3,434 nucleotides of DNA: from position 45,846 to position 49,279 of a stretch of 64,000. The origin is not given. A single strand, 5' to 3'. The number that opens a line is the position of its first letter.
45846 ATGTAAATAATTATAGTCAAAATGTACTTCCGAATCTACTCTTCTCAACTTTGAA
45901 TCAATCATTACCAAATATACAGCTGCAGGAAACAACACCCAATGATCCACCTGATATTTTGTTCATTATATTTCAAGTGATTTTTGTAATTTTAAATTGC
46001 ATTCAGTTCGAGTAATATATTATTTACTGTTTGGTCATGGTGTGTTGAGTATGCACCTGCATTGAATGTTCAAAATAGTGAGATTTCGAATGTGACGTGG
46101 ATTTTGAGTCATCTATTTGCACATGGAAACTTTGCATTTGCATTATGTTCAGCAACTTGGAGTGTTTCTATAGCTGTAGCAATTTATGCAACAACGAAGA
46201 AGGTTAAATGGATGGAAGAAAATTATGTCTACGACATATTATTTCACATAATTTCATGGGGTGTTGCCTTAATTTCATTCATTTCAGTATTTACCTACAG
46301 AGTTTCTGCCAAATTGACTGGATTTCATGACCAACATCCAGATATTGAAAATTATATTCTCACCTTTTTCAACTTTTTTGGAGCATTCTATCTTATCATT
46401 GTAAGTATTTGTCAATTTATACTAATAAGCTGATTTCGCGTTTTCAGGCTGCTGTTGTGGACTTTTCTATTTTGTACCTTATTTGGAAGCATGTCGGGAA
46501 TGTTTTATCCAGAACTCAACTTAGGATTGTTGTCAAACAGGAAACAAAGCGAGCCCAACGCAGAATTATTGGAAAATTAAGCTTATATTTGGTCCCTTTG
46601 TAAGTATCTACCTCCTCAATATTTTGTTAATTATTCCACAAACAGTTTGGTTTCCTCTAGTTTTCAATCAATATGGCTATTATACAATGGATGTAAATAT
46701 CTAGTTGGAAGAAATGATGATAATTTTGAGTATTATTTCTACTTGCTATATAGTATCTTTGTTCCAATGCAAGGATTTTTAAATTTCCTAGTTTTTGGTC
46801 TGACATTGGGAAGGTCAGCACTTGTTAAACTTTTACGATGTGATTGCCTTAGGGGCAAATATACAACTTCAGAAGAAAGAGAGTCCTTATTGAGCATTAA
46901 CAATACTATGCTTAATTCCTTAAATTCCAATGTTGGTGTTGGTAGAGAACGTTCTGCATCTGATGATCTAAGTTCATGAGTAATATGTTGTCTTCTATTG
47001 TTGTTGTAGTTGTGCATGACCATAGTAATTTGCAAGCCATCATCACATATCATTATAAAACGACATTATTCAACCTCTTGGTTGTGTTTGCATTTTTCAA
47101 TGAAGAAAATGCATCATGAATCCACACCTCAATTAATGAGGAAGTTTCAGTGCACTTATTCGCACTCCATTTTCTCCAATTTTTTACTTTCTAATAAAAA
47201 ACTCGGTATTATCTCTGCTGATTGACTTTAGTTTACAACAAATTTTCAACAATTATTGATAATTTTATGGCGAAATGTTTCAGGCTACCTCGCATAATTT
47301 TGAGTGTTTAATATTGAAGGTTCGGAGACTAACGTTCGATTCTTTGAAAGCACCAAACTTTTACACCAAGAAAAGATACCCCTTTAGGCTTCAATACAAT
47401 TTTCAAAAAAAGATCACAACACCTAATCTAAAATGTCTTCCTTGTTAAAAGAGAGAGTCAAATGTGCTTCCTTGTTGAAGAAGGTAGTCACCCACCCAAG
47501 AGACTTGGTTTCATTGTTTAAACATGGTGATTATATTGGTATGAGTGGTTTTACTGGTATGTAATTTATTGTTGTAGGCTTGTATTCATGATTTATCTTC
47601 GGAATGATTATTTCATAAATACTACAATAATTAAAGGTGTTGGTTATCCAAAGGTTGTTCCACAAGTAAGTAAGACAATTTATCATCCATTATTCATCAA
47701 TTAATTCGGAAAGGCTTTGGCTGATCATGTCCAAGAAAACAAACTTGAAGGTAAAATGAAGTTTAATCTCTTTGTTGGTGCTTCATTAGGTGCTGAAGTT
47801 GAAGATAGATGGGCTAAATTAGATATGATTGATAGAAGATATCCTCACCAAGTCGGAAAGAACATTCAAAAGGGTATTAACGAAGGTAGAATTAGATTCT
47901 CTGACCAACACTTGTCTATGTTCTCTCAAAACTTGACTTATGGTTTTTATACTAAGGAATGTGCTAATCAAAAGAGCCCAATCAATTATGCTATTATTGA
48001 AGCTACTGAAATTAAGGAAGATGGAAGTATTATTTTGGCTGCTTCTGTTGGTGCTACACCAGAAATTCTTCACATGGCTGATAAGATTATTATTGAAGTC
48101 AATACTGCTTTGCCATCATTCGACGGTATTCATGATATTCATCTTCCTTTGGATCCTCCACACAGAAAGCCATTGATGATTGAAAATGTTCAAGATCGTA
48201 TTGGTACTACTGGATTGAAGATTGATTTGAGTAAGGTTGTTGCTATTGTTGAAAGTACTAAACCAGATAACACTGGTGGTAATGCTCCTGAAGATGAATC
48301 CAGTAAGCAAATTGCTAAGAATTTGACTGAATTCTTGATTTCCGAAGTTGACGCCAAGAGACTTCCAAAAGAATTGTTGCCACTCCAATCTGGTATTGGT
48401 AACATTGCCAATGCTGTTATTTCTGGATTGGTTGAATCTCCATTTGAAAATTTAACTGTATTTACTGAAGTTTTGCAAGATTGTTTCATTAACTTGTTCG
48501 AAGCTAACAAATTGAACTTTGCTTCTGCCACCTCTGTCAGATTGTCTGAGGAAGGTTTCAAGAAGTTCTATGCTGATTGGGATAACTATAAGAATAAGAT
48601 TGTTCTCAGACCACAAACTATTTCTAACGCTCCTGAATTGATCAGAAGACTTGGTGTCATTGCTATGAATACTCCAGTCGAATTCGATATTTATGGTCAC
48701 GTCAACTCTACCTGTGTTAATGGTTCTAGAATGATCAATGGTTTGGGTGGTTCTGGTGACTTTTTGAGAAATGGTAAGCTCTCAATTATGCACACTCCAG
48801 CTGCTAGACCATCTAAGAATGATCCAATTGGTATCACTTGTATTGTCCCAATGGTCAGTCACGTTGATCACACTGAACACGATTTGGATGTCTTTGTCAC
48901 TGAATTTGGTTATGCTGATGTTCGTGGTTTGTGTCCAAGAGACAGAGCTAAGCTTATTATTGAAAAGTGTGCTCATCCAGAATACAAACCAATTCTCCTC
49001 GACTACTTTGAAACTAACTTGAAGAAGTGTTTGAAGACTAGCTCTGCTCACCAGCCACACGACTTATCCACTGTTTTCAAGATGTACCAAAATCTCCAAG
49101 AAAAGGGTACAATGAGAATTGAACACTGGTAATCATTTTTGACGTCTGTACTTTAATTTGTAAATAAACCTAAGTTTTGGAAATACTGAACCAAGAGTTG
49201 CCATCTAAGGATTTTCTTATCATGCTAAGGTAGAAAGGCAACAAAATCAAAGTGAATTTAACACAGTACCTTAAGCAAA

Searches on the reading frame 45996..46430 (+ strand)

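Call 46: search_protein_families(library=pfam, proteins=[window:45996-46430:+], max_evalue=0.001)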
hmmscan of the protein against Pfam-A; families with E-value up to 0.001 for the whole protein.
window:45996-46430:+ (145 aa): 0 families

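Call 66: search_protein_families(library=pfam, proteins=[window:45996-46430:+], max_evalue=0.1)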
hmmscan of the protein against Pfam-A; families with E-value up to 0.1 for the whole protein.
window:45996-46430:+ (145 aa): 1 family
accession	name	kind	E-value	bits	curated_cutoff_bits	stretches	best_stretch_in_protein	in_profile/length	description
PF18900.5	DUF5656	-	0.012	15.4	23.3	1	50-109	84-144/242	Protein of unknown function (DUF5656)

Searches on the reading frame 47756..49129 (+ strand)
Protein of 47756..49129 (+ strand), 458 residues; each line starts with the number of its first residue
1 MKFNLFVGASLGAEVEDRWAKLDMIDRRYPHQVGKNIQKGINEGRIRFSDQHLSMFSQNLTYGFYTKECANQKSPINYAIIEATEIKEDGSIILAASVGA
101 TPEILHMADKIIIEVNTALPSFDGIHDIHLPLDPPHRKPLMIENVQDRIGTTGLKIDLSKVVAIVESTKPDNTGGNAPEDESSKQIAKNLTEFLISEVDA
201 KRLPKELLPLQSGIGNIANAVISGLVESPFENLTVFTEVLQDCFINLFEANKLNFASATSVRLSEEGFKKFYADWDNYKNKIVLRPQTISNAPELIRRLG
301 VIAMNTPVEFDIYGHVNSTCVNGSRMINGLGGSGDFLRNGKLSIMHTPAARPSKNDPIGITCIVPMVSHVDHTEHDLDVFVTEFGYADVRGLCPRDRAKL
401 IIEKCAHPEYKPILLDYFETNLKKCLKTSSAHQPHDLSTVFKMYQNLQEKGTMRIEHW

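Call 24: find_homologous_proteins(query=window:47756-49129:+, max_evalue=1e-30)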
Query window:47756-49129:+ (458 aa): 7997 proteins with E <= 1e-30 among 8000 candidates; the best 120 are listed.
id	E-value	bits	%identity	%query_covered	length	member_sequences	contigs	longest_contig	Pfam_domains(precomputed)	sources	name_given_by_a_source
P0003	0.0e+0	1048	100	100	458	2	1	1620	PF13336.13,PF02550.22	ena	-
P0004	6.9e-274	927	87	100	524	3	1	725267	PF13336.13,PF02550.22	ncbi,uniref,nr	ncbi:hypothetical protein C9374_000576 [Naegleria lovaniensis]|uniref:Acetyl-CoA hydrolase n=1 Tax=N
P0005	2.4e-270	915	86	100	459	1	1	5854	PF13336.13,PF02550.22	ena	-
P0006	2.3e-263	892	86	98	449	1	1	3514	PF13336.13,PF02550.22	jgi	-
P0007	8.6e-232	788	74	100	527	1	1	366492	PF13336.13,PF02550.22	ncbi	ncbi:hypothetical protein ABK040_000145 [Willaertia magna]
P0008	2.2e-210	717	69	100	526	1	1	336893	PF13336.13,PF02550.22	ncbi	ncbi:hypothetical protein ABK040_004128 [Willaertia magna]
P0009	4.9e-209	713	67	100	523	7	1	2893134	PF13336.13,PF02550.22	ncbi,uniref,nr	ncbi:Putative Acetyl-CoA hydrolase [Lichtheimia ramosa]|uniref:Acetyl-CoA hydrolase n=1 Tax=Lichthei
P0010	2.7e-207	707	67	100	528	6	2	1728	PF13336.13,PF02550.22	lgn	-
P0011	8.3e-207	706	67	100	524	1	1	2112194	PF13336.13,PF02550.22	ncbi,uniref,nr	ncbi:acetyl-CoA hydrolase [Radiomyces spectabilis]|uniref:acetyl-CoA hydrolase n=1 Tax=Radiomyces sp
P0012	1.5e-206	705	66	100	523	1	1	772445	PF13336.13,PF02550.22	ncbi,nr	ncbi:acetyl-CoA hydrolase [Fennellomyces sp. T-0311]|nr:acetyl-CoA hydrolase [Fennellomyces sp. T-03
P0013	1.9e-206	704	67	100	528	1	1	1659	PF13336.13,PF02550.22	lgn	-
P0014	2.0e-206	704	67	100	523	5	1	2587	PF13336.13,PF02550.22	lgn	-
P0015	3.8e-206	703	66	100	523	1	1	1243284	PF13336.13,PF02550.22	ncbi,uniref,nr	ncbi:acetyl-CoA hydrolase [Phascolomyces articulosus]|uniref:Acetyl-CoA hydrolase n=1 Tax=Phascolomy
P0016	1.5e-205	701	66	100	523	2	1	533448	PF13336.13,PF02550.22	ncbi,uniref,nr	ncbi:acetyl-CoA hydrolase [Cokeromyces recurvatus]|uniref:acetyl-CoA hydrolase n=1 Tax=Cokeromyces r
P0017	3.0e-205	700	66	100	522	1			PF13336.13,PF02550.22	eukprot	eukprot:gb/GECH01012310.1/.p1 GENE.gb/GECH01012310.1/~~gb/GECH01012310.1/.p1 ORF type:complete len:5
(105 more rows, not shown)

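Call 49: list_cluster_members(proteins=[P0003, P0004, P0005, P0006])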
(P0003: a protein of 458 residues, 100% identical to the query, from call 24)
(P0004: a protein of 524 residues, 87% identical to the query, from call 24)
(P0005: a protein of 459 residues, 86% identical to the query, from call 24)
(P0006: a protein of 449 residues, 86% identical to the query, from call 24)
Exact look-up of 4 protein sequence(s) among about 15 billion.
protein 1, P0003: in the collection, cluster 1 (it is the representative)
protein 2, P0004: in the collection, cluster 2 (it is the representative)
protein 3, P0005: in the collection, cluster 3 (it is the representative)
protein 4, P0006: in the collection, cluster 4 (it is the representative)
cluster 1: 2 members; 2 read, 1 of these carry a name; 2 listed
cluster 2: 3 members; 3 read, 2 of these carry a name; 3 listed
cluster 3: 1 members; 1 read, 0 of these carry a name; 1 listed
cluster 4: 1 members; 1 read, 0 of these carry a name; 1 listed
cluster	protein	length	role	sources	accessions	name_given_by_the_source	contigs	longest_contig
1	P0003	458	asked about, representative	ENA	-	-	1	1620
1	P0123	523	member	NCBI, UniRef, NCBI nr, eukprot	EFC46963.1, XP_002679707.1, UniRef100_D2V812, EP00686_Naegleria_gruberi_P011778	predicted protein [Naegleria gruberi] | Acetyl-CoA hydrolase n=1 Tax=Naegleria gruberi TaxID=5762 RepID=D2V812_NAEGR | uncharacterized protein NAEGRDRAFT_38428 [Naegleria gruberi]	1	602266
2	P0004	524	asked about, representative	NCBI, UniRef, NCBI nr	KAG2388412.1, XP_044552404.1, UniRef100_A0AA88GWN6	hypothetical protein C9374_000576 [Naegleria lovaniensis] | Acetyl-CoA hydrolase n=1 Tax=Naegleria lovaniensis TaxID=51637 RepID=A0AA88GWN6_NAELO | uncharacterized protein C9374_000576 [Naegleria lovaniensis]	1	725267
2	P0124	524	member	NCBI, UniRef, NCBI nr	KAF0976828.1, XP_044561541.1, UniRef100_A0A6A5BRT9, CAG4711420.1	hypothetical protein FDP41_004123 [Naegleria fowleri] | Acetyl-CoA hydrolase n=1 Tax=Naegleria fowleri TaxID=5763 RepID=A0A6A5BRT9_NAEFO | uncharacterized protein FDP41_004123 [Naegleria fowleri]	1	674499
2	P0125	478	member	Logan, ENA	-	-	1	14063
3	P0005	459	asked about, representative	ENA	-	-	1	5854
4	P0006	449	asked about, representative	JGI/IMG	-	-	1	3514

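Call 50: find_encoding_contigs(protein=P0123, flank=10000, max_places=2)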
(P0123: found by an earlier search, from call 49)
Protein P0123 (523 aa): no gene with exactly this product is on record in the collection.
